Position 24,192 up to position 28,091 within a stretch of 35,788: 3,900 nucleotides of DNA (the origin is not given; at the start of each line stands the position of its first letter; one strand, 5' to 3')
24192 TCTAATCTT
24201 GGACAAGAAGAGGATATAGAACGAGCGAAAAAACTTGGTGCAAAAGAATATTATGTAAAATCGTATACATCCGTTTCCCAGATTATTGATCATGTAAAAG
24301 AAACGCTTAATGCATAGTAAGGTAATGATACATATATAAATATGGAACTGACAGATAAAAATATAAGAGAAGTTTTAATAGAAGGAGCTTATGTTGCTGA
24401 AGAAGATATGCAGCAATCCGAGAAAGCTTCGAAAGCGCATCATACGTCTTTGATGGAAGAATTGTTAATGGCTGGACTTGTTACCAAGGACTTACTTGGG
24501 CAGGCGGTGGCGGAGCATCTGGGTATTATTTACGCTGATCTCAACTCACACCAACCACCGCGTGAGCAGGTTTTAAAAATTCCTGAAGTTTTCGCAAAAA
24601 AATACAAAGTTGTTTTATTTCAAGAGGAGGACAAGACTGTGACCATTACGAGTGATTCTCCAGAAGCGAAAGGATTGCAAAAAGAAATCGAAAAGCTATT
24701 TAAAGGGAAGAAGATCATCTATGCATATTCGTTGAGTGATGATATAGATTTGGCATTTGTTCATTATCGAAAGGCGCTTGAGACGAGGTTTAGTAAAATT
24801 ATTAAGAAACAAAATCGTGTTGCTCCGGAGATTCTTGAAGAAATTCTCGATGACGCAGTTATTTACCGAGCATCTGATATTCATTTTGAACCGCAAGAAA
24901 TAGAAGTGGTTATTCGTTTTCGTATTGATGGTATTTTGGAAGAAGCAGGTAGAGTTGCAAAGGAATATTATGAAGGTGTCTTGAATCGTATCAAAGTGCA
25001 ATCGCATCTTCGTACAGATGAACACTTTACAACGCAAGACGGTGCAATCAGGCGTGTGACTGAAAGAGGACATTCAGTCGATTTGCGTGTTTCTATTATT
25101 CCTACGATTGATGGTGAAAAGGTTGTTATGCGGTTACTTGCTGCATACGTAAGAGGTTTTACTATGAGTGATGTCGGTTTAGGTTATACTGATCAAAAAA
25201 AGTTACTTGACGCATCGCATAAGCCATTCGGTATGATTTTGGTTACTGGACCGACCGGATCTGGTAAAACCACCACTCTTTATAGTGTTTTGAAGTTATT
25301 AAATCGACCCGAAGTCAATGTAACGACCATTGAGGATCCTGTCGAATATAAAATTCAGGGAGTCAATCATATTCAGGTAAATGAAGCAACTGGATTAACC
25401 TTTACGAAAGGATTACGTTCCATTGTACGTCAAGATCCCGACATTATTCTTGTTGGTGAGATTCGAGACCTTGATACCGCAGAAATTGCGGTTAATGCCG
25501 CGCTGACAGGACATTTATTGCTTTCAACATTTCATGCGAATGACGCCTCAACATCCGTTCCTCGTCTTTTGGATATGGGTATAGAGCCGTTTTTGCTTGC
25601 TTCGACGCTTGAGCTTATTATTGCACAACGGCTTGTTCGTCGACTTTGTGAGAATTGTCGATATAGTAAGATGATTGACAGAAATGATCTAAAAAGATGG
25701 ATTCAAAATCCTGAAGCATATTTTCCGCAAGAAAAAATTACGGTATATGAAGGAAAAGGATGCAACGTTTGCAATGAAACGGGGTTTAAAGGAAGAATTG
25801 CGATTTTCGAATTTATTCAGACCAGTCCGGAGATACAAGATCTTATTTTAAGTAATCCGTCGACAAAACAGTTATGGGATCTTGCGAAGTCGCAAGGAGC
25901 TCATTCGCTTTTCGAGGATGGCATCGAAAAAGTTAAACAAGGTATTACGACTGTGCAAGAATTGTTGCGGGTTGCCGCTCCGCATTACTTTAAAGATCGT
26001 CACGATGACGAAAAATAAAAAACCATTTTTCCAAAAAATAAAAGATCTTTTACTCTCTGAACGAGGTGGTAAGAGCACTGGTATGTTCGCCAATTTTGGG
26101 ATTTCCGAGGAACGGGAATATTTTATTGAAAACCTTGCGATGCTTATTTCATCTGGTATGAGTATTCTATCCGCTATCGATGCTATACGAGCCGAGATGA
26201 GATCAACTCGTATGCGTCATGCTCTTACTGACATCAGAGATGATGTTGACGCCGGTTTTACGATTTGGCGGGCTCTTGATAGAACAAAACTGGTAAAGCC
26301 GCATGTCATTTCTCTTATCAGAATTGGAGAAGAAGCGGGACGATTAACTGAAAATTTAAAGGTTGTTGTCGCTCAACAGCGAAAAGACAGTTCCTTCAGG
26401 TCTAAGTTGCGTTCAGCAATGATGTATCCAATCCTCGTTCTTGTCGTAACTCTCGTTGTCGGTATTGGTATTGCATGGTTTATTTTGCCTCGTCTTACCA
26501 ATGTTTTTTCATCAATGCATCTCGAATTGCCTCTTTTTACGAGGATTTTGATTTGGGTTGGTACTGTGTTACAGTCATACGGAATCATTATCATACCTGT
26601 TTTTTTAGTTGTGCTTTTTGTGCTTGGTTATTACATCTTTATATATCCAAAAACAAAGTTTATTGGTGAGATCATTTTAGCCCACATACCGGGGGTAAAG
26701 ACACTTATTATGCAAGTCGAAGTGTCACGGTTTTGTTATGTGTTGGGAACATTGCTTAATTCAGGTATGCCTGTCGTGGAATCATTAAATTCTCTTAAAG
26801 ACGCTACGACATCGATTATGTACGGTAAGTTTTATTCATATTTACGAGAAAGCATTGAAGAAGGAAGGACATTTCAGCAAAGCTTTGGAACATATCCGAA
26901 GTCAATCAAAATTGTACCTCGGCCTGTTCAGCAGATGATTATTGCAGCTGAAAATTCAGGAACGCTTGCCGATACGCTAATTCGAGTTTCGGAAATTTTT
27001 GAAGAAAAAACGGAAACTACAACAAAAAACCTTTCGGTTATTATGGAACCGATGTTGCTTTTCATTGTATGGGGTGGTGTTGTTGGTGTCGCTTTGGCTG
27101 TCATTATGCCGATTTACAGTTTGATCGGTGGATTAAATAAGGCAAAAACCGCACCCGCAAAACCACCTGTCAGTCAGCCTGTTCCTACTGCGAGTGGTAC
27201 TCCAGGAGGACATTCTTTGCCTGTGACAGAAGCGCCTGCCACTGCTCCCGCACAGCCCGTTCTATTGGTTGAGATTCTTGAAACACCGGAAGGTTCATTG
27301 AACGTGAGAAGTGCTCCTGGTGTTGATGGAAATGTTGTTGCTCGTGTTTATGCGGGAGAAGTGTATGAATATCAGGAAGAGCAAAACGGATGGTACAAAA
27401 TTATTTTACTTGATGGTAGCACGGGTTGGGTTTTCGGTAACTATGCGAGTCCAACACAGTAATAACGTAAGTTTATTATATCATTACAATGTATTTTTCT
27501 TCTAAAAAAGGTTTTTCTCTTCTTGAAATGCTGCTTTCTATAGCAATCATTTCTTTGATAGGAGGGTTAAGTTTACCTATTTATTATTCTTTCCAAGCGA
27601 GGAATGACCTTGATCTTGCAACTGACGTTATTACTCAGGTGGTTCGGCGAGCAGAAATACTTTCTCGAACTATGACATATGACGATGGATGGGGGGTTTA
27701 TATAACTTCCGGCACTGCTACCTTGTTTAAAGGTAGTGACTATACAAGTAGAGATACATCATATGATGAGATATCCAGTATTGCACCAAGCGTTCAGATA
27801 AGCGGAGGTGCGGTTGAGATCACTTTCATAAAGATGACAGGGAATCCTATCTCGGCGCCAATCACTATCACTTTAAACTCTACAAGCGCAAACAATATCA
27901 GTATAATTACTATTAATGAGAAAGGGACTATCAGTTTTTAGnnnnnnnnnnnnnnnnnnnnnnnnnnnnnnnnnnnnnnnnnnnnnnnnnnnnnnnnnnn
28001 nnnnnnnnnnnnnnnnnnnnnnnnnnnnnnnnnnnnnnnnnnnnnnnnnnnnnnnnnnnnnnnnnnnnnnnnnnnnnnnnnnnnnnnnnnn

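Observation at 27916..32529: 1537-aa prepilin at the GspI/PilV position carrying two LamG lectin domains: a self-contained pilus-tip adhesin?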

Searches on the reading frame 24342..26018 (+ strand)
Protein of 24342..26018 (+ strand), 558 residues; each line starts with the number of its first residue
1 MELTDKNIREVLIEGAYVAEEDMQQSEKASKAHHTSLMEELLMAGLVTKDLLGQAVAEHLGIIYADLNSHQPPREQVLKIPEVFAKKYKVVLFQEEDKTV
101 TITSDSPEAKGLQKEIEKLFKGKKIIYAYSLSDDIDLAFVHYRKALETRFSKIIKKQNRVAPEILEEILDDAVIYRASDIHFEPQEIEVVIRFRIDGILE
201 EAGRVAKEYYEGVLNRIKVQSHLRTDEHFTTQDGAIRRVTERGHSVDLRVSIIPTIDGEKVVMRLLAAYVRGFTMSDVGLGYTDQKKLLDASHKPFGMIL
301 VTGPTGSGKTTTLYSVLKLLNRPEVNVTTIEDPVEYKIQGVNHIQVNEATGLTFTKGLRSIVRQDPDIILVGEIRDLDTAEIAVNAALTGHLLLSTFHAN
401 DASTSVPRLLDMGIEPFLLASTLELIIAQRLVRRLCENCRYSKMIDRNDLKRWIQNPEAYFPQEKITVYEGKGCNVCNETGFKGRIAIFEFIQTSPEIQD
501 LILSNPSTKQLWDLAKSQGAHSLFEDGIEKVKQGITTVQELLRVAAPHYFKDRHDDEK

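Call 5: search_protein_families(library=pfam, proteins=[window:24342-26018:+], max_evalue=0.1)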
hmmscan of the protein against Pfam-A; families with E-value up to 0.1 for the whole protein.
window:24342-26018:+ (558 aa): 23 families
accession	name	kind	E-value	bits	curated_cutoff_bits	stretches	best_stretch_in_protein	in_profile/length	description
PF00437.27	T2SSE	-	4.8e-117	391.2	24.9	1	162-543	9-370/370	Type II/IV secretion system protein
PF05157.20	MshEN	-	5.4e-09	36.3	23.1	1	61-144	2-85/90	MshEN domain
PF13401.12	AAA_22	-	0.00025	21.8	27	1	297-341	6-50/130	AAA domain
PF25199.1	nSTAND_NTPase5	-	0.00027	21.2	34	1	292-339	37-85/145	Novel STAND NTPase 5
PF13191.12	AAA_16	-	0.00032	21.7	32.6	1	291-330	20-57/167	AAA ATPase domain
PF13173.12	AAA_14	-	0.0024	18.3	27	1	298-385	4-82/129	AAA domain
PF00004.35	AAA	-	0.003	18.4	21.2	1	299-377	1-69/131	ATPase family associated with various cellular activities (AAA)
PF13555.12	AAA_29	-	0.0046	17.1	27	1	294-320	20-46/61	P-loop containing region of AAA domain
PF13476.12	AAA_23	-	0.012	16.7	27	1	297-313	20-36/201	AAA domain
PF13604.12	AAA_30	-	0.019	15.2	27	1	284-327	5-49/191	AAA domain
PF20720.3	nSTAND3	-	0.019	15.1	27.2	1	297-335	18-56/155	Novel STAND NTPase 3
PF03266.21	NTPase_1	-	0.02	15.2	23.9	1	299-328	2-31/168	NTPase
PF13086.12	AAA_11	-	0.023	14.9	27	1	291-321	12-42/257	AAA domain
PF13245.12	AAA_19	-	0.024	15.2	25.1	1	297-324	12-39/134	AAA domain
PF02492.25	cobW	-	0.028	14.4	20.7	1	299-327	3-30/180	CobW/HypB/UreG, nucleotide-binding domain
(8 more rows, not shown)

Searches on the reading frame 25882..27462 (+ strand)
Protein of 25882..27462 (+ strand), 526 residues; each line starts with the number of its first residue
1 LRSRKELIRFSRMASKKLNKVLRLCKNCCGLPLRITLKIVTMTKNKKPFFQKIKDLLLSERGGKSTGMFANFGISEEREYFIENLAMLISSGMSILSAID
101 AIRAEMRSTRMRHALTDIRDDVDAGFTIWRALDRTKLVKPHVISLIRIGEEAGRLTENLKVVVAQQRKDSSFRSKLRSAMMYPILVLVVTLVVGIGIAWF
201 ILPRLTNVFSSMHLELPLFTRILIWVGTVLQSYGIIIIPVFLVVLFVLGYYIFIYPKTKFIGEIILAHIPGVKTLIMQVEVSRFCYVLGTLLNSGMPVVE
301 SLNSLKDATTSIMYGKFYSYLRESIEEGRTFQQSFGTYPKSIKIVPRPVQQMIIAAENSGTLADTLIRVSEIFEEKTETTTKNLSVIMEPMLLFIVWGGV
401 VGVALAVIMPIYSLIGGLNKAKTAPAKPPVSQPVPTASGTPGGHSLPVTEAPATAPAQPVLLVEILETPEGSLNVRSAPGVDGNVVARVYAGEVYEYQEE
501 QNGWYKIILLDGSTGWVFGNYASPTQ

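Call 5: search_protein_families(library=pfam, proteins=[window:25882-27462:+], max_evalue=0.1)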
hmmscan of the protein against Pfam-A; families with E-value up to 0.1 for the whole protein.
window:25882-27462:+ (526 aa): 3 families
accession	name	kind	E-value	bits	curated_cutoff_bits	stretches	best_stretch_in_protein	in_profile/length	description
PF00482.28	T2SSF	-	1.6e-46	157.7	25.2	2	81-203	1-125/125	Type II secretion system (T2SS), protein F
PF08239.17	SH3_3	-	6.8e-15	55.4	27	1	472-521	2-52/54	Bacterial SH3 domain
PF06347.19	SH3_4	-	7.1e-07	29.3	24.1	1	473-517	5-49/56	Bacterial SH3 domain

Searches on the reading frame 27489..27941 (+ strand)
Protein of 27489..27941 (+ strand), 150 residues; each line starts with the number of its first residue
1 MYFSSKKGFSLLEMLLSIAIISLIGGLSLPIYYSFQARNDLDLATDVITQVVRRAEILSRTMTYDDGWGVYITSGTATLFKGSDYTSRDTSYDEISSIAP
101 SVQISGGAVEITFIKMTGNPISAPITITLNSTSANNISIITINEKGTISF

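Call 5: search_protein_families(library=pfam, proteins=[window:27489-27941:+], max_evalue=0.1)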
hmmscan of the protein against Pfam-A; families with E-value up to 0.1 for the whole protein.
window:27489-27941:+ (150 aa): 1 family
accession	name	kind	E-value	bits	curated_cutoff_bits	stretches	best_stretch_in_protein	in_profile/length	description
PF07963.17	N_methyl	-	5.9e-06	26.1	21.2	1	5-27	3-25/27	Prokaryotic N-terminal methylation motif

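Call 7: search_protein_families(library=ncbifam, proteins=[window:27489-27941:+], max_evalue=1)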
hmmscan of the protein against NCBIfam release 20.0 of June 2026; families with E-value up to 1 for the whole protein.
window:27489-27941:+ (150 aa): 15 families
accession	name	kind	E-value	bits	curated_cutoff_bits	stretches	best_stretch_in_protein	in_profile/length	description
NF041013.1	T4P_ComGE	equivalog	9.5e-06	25.6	49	1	5-40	2-37/83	competence type IV pilus minor pilin ComGE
NF007862.0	PRK10574.1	equivalog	1e-05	25.7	138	1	5-41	3-39/145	prepilin peptidase-dependent pilin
TIGR02532.1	IV_pilin_GFxxxE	domain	1.7e-05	24.4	16.3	1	6-26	1-21/24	prepilin-type N-terminal cleavage/methylation domain-containing protein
NF041002.1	pilin_ComGF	equivalog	0.00089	19.5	80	1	6-39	1-34/139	competence type IV pilus minor pilin ComGF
NF041775.1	typeIV_PilA_Myxo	equivalog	0.0011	19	400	1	6-40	10-44/214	type IV pilin protein PilA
TIGR01708.2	typeII_sec_gspH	equivalog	0.0013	18.7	80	1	7-36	2-31/169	type II secretion system minor pseudopilin GspH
NF007800.0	PRK10506.1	equivalog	0.0074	16.1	158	1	4-47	6-49/163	prepilin peptidase-dependent protein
TIGR01710.1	typeII_sec_gspG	equivalog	0.018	15.1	88.85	1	7-50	1-44/134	type II secretion system major pseudopilin GspG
NF040982.1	ComGD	equivalog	0.019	15.4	70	1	6-24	1-19/139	competence type IV pilus minor pilin ComGD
NF040999.1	pilin_ComGC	equivalog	0.025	14.8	75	1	6-24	1-19/84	competence type IV pilus major pilin ComGC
TIGR02596.1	TIGR02596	subfamily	0.03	14.4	70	1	9-58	1-50/196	Verru_Chthon cassette protein D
NF047827.1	T3SSXpsH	equivalog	0.038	13.8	160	1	7-28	1-22/145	type II secretion system protein XpsH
TIGR01711.1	gspJ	equivalog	0.041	13.7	64.85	1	7-50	1-41/192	type II secretion system minor pseudopilin GspJ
NF007848.0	PRK10557.1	equivalog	0.052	12.9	120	1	5-24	9-28/192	prepilin peptidase-dependent protein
NF009300.0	PRK12657.1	equivalog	0.27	11.5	103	0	98-142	10-54/100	putative monovalent cation/H+ antiporter subunit F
